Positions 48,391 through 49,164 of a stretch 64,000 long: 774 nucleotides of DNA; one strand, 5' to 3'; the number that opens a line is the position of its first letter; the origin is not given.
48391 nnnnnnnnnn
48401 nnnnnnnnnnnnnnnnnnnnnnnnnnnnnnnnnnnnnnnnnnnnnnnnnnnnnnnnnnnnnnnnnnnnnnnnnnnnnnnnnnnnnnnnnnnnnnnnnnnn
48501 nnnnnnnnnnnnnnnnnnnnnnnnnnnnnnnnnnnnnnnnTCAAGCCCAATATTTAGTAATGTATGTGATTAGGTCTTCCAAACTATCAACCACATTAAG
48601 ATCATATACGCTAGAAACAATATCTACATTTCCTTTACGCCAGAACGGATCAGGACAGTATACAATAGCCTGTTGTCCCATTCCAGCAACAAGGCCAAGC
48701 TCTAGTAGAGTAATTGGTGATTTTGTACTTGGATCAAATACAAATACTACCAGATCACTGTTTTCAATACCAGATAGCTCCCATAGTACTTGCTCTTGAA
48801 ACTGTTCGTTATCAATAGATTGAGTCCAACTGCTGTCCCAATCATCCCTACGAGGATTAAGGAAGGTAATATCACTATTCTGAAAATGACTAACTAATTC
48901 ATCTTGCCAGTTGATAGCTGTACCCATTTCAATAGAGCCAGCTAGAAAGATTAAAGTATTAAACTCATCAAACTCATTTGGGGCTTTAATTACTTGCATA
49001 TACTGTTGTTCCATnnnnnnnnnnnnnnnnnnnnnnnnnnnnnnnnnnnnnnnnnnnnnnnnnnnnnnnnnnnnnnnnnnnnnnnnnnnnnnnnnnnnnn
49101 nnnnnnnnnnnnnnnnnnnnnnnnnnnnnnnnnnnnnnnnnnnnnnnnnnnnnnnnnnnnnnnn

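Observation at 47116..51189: NAD+ reconstitution and ADP-ribose processing cluster (NadV, NMNAT-Nudix, Macro domain, MazG-like, deoxyribosyltransferase-like)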

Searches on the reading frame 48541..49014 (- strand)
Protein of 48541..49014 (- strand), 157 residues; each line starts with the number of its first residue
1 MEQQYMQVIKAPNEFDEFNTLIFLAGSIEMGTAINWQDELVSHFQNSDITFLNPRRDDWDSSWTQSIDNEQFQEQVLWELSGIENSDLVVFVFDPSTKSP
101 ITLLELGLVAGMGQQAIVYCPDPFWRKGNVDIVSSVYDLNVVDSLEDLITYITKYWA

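Call 3: search_protein_families(library=pfam, proteins=[window:48541-49014:-], max_evalue=0.01)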
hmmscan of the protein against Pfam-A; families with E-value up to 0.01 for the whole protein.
window:48541-49014:- (157 aa): 2 families
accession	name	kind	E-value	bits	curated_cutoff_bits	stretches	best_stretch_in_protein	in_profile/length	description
PF15891.11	Nuc_deoxyri_tr2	-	1.9e-35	121.8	30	1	21-124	3-105/105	Nucleoside 2-deoxyribosyltransferase like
PF05014.21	Nuc_deoxyrib_tr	-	6.5e-07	29.9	28.8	1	22-122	1-99/117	Nucleoside 2-deoxyribosyltransferase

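Call 4: search_protein_families(library=phrogs, proteins=[window:48541-49014:-], max_evalue=0.001)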
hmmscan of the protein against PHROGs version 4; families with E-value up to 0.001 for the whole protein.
window:48541-49014:- (157 aa): 1 family
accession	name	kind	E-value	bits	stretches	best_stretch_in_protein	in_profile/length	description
phrog_30579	-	unknown function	1.6e-47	162.3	1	21-147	19-147/164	-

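Call 7: search_dna_similar(query=window:48541-49014:-, collection=phages, mode=protein, max_rows=25)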
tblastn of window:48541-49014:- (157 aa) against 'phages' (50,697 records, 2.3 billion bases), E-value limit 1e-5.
Records with a match: 46; places in all: 48; records where one place covers at least 80% of the query: 33.
Best place of each record, by identity: <60% 46.
By first word of the organism name: Prevotella 15; Caulobacter 11; Brevundimonas 7; Alishewanella 2; Xanthomonas 2; Bertelyvirus 2; Lactobacillus 2; Ralstonia 1; Tunturiibacter 1; Erythrobacter 1; and 2 more.
By host as written in the record: Prevotella sp. 15; Caulobacter vibrioides CB15 11; Brevundimonas pondensis LVF1 6; Caulobacter crescentus 2; Alishewanella sp. SMS8 2; Lactobacillus brevis 2; Ralstonia solanacearum 1; Tunturiibacter psychrotolerans X4BP1 1; and 6 more.
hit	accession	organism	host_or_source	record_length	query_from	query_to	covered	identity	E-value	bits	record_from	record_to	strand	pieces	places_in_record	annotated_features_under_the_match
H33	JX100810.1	Caulobacter phage CcrColossus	Caulobacter crescentus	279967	22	147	80%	55.9%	2e-38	143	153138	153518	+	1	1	hypothetical protein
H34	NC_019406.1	Caulobacter phage CcrColossus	Caulobacter crescentus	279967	22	147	80%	55.9%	2e-38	143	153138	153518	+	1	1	hypothetical protein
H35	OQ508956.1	Alishewanella phage vB_AspM_Slicko01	Alishewanella sp. SMS8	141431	6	152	94%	46.1%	7e-32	124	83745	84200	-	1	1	hypothetical protein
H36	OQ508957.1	Alishewanella phage vB_AspM_Slickus01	Alishewanella sp. SMS8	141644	9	152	92%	47.0%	1e-31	124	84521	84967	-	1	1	hypothetical protein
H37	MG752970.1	Ralstonia phage RsoM2USA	Ralstonia solanacearum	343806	22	149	82%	50.8%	1e-31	124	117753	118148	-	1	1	hypothetical protein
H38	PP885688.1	Tunturiibacter phage Tunturi_5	Tunturiibacter psychrotolerans X4BP1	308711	9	152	92%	44.4%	2e-32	126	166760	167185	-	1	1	MutT/NUDIX hydrolase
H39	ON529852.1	Brevundimonas phage vB_BpoS-Kabachok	Brevundimonas pondensis LVF1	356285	22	145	79%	48.0%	3e-33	128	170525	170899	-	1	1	nucleoside 2-deoxyribosyltransferase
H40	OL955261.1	Erythrobacter phage vB_EliS-L02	Erythrobacter sp.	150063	8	146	89%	42.8%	3e-26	108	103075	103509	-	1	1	hypothetical protein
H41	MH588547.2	Caulobacter phage CcrSC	Caulobacter vibrioides CB15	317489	22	156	86%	43.7%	8e-34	130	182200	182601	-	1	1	hypothetical protein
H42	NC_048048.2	Caulobacter phage CcrSC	Caulobacter vibrioides CB15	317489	22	156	86%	43.7%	8e-34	130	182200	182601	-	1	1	hypothetical protein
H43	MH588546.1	Caulobacter phage CcrBL9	Caulobacter vibrioides CB15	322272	22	156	86%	43.7%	1e-33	130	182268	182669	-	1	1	hypothetical protein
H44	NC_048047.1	Caulobacter phage CcrBL9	Caulobacter vibrioides CB15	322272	22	156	86%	43.7%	1e-33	130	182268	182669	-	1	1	hypothetical protein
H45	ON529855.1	Brevundimonas phage vB_BpoS-Domovoi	Brevundimonas pondensis EIF1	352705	22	145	79%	47.2%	3e-32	125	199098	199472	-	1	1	putative nucleoside 2-deoxyribosyltransferase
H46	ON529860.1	Brevundimonas phage vB_BpoS-Papperlapapp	Brevundimonas pondensis LVF1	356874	22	145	79%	47.2%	3e-32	125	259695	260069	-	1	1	nucleoside 2-deoxyribosyltransferase-like protein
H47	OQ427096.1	Xanthomonas phage X1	Xanthomonas campestris pv. campestris ...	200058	6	149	92%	39.6%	2e-27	112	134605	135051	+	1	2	nucleoside 2-deoxyribosyltransferase domain-containing protein | hypothetical protein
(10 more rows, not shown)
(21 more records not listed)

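Call 9: search_solved_structures(query=window:48541-49014:-, max_evalue=1, show_alignments=2)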
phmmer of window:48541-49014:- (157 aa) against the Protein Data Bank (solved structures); distinct sequences matched with E-value up to 1: 2.
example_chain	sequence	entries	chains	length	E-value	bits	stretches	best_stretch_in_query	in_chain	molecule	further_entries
4mcj_A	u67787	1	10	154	6.7e-18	68.1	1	20-149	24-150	Uncharacterized protein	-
4hx9_A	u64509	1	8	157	0.93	12.4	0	79-128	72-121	Nucleoside deoxyribosyltransferase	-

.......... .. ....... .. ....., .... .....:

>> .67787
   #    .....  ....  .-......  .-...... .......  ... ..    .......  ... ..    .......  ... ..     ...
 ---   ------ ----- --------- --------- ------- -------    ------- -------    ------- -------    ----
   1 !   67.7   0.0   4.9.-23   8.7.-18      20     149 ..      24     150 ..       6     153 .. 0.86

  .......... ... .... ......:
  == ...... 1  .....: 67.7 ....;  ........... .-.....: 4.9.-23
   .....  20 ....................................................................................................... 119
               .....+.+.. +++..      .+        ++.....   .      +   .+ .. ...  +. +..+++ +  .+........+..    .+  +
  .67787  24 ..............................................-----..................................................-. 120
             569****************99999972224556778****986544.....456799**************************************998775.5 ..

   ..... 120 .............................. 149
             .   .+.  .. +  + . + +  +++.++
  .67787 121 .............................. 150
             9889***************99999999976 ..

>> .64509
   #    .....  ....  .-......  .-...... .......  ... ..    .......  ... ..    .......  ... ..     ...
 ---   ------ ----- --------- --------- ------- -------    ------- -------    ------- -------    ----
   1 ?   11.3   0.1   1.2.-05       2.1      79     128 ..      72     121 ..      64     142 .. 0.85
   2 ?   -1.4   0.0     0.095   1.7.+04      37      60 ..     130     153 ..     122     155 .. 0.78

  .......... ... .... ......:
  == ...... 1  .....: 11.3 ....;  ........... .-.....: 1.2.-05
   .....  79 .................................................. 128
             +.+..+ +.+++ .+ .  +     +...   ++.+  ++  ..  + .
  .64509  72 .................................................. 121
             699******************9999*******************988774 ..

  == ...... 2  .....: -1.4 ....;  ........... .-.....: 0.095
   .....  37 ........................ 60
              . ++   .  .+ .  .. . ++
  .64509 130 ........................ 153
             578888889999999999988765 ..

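Call 22: get_annotated_region(hit=H35, flank=6000)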
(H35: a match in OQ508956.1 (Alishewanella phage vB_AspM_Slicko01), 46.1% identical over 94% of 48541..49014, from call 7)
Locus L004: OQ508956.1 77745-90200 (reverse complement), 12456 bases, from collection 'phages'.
description: Alishewanella phage vB_AspM_Slicko01, complete genome.
organism: Alishewanella phage vB_AspM_Slicko01 (NCBI taxid 3038238)
taxonomy: Viruses; Duplodnaviria; Heunggongvirae; Uroviricota; Caudoviricetes
host: Alishewanella sp. SMS8; source: surface microlayer; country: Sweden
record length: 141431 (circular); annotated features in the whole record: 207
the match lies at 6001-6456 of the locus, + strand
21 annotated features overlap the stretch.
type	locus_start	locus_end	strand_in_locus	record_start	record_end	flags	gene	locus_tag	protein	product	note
CDS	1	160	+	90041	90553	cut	-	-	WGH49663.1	hypothetical protein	-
CDS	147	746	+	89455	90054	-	-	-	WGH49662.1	hypothetical protein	-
CDS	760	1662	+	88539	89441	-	-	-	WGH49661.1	hypothetical protein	-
CDS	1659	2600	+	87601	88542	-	-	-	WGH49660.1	hypothetical protein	-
CDS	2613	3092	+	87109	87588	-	-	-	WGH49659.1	hypothetical protein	-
CDS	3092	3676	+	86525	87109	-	-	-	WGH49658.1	hypothetical protein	-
CDS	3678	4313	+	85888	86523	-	-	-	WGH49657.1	hypothetical protein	-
CDS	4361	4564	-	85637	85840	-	-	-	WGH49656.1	hypothetical protein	-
CDS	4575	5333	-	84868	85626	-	-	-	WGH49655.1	hypothetical protein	-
CDS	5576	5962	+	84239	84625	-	-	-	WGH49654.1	hypothetical protein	-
CDS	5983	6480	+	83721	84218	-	-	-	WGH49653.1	hypothetical protein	-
CDS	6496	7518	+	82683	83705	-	-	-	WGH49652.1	hypothetical protein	-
CDS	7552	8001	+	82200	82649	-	-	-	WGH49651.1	hypothetical protein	-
CDS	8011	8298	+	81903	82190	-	-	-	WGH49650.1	hypothetical protein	-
CDS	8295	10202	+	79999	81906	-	-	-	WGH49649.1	hypothetical protein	-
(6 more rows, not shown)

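Call 23: get_annotated_region(hit=H38, flank=6000)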
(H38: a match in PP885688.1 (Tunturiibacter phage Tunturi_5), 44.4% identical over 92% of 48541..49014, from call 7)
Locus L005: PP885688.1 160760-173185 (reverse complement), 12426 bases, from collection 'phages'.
description: Tunturiibacter phage Tunturi_5, complete genome.
organism: Tunturiibacter phage Tunturi_5 (NCBI taxid 3378199)
taxonomy: Viruses; Duplodnaviria; Heunggongvirae; Uroviricota; Caudoviricetes
host: Tunturiibacter psychrotolerans X4BP1; source: soil; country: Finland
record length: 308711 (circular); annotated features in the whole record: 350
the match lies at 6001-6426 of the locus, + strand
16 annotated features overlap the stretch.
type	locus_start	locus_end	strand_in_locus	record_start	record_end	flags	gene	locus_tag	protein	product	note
CDS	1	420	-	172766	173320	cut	-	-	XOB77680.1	hypothetical protein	ORF237; gp237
CDS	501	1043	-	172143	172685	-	-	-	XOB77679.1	endolysin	ORF236; gp236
CDS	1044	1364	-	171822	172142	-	-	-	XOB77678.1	transcriptional regulator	ORF235; gp235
CDS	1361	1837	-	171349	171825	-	-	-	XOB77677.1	hypothetical protein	ORF234; gp234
CDS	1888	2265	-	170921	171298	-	-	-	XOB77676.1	hypothetical protein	ORF233; gp233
CDS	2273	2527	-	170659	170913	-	-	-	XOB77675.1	hypothetical protein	ORF232; gp232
CDS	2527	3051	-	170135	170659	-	-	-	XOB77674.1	hypothetical protein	ORF231; gp231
CDS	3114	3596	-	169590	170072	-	-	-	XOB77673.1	hypothetical protein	ORF230; gp230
CDS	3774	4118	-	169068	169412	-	-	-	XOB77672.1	hypothetical protein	ORF229; gp229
CDS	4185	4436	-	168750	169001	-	-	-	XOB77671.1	hypothetical protein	ORF228; gp228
CDS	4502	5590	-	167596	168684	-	-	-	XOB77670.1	O-acetyltransferase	ORF227; gp227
CDS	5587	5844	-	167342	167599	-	-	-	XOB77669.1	hypothetical protein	ORF226; gp226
CDS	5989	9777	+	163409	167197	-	-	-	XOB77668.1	MutT/NUDIX hydrolase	ORF225; gp225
CDS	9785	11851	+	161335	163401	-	-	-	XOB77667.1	portal protein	ORF224; gp224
CDS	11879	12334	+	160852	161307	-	-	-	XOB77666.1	RNA-binding protein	ORF223; gp223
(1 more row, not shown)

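Call 24: get_annotated_region(hit=H40, flank=6000)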
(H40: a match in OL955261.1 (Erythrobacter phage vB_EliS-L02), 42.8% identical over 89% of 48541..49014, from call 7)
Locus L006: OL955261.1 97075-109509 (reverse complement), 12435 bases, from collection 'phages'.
description: Erythrobacter phage vB_EliS-L02, complete genome.
organism: Erythrobacter phage vB_EliS-L02 (NCBI taxid 2909139)
taxonomy: Viruses; Duplodnaviria; Heunggongvirae; Uroviricota; Caudoviricetes
host: Erythrobacter sp.; source: -; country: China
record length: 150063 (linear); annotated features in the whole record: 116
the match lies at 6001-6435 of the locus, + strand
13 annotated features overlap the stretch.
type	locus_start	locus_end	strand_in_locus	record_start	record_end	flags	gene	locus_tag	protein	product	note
CDS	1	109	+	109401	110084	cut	-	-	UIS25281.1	hypothetical protein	-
CDS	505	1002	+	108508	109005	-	-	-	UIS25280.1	AAA family ATPase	-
CDS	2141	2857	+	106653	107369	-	-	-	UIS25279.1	hypothetical protein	-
CDS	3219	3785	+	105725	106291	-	-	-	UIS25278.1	hypothetical protein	-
CDS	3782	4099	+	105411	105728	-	-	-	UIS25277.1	thioredoxin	-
CDS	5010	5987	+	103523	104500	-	-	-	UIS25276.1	nucleotidyltransferase domain-containing protein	-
CDS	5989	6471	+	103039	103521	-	-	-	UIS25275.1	hypothetical protein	-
CDS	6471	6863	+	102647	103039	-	-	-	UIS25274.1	hypothetical protein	-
CDS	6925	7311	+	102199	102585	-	-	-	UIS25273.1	hypothetical protein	-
CDS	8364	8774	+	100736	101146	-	-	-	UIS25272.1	hypothetical protein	-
CDS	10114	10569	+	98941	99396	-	-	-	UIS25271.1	hypothetical protein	-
CDS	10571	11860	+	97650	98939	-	-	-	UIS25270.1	AAA family ATPase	-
CDS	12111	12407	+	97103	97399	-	-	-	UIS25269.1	hypothetical protein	-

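Call 45: search_protein_families(library=pfam, proteins=[L004:6496-7518:+, L004:5576-5962:+, L004:7552-8001:+, L006:5010-5987:+, L006:6471-6863:+, L005:5989-9777:+, L004:4575-5333:-, L006:6925-7311:+], max_evalue=0.001)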
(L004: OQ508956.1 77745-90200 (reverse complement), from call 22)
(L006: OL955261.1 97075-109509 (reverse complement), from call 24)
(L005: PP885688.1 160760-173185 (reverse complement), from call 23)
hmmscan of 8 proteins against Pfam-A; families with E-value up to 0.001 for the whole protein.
L004:6496-7518:+ (340 aa): 9 families
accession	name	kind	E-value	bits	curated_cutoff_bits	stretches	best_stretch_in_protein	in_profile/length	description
PF00154.27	RecA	-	2.2e-19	70.4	27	1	26-267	32-261/262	recA bacterial DNA recombination protein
PF06745.19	ATPase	-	6.2e-06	26.2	26.6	1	44-102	14-75/231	KaiC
PF12775.13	AAA_7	-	6.5e-05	23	25.8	1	37-89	21-73/181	P-loop containing dynein motor region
PF01656.29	CbiA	-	0.00025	21.5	25.4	1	56-182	6-71/125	CobQ/CobB/MinD/ParA nucleotide binding domain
PF00004.35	AAA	-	0.00045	21.1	21.2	1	52-192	1-109/131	ATPase family associated with various cellular activities (AAA)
PF13401.12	AAA_22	-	0.00063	20.5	27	0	49-143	5-95/130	AAA domain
PF13479.12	AAA_24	-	0.00065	20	27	0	50-208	3-148/195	AAA domain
PF13191.12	AAA_16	-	0.0007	20.6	32.6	0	48-88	23-63/167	AAA ATPase domain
PF20720.3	nSTAND3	-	0.00072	19.7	27.2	0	49-91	17-59/155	Novel STAND NTPase 3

L004:5576-5962:+ (128 aa): 0 families

L004:7552-8001:+ (149 aa): 0 families

L006:5010-5987:+ (325 aa): 1 family
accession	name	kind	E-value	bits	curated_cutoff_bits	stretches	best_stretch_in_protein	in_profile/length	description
PF10127.15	RlaP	-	1.6e-16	61.2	23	1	7-138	19-143/249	RNA repair pathway DNA polymerase beta family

L006:6471-6863:+ (130 aa): 0 families

L005:5989-9777:+ (1262 aa): 2 families
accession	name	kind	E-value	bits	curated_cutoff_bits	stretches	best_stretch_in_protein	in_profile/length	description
PF18760.7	ART-PolyVal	-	4.6e-32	112.1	31.2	2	207-380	1-140/140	ADP-Ribosyltransferase in polyvalent proteins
PF15891.11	Nuc_deoxyri_tr2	-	2.8e-25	89.1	30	1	16-115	2-102/105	Nucleoside 2-deoxyribosyltransferase like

L004:4575-5333:- (252 aa): 3 families
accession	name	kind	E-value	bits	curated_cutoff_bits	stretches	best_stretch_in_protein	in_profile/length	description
PF02562.22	PhoH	-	2.1e-29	102.9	27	1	34-240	2-201/205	PhoH-like protein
PF13604.12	AAA_30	-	3.5e-05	24.1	27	0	156-194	89-128/191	AAA domain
PF13245.12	AAA_19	-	0.00053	20.6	25.1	0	154-194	89-129/134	AAA domain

L006:6925-7311:+ (128 aa): 0 families

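Call 56: search_solved_structures(query=A3, max_evalue=1, show_alignments=4)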
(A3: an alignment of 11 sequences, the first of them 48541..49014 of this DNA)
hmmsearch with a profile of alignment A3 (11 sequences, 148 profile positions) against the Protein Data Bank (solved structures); distinct sequences matched with E-value up to 1: 2.
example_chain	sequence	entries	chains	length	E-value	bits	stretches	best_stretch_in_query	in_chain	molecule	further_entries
4mcj_A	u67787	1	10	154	2.3e-34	121.6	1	11-146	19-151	Uncharacterized protein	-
4jen_A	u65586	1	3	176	0.085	15.9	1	15-115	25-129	CMP N-GLYCOSIDASE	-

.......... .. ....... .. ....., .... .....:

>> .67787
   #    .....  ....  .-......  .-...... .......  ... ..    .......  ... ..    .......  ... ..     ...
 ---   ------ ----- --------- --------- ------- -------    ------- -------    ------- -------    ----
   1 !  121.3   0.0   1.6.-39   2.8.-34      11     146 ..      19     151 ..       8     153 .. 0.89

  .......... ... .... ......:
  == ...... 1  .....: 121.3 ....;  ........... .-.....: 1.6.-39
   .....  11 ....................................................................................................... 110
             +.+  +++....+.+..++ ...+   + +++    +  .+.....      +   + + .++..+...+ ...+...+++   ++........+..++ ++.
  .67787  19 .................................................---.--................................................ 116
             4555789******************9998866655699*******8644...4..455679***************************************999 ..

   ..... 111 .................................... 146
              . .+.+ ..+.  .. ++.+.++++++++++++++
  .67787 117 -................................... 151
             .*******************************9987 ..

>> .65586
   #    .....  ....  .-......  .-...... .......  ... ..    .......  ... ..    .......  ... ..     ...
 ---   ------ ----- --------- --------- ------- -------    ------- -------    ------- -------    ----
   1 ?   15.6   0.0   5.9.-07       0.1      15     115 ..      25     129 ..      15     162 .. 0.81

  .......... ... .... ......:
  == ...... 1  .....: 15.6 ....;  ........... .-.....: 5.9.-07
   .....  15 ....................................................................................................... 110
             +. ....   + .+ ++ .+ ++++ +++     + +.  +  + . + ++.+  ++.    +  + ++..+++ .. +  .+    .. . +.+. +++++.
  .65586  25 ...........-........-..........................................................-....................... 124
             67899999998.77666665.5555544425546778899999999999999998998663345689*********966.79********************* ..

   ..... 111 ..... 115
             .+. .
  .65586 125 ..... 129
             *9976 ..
